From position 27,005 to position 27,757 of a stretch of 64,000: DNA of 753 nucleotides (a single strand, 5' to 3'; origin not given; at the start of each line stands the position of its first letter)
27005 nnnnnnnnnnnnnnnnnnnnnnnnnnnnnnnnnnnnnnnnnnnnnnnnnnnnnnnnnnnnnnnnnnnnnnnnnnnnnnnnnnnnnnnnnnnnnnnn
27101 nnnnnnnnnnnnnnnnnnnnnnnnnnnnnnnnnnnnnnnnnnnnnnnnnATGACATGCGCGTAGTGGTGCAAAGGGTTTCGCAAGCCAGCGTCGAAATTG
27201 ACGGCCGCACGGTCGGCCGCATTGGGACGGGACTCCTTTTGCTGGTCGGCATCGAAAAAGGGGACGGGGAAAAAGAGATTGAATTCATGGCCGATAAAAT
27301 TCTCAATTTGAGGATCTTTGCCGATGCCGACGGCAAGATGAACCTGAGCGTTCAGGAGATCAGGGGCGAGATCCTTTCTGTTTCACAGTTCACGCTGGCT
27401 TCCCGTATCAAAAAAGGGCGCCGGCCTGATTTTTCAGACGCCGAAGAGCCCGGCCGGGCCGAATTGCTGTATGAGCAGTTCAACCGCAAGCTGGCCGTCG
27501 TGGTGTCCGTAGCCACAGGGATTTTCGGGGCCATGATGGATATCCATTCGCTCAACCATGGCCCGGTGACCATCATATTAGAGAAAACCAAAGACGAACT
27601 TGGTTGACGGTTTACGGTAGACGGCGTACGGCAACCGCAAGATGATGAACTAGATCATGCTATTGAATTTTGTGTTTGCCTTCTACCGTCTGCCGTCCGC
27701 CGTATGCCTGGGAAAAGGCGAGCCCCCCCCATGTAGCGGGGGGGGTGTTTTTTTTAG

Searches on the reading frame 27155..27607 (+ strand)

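Call 60: search_protein_families(library=pfam, proteins=[window:27155-27607:+], max_evalue=0.001)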
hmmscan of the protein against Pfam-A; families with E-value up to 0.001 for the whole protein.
window:27155-27607:+ (150 aa): 1 family
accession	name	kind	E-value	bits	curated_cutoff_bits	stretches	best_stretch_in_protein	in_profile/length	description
PF02580.21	Tyr_Deacylase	-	4.9e-56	189.5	25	1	2-143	1-144/144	D-Tyr-tRNA(Tyr) deacylase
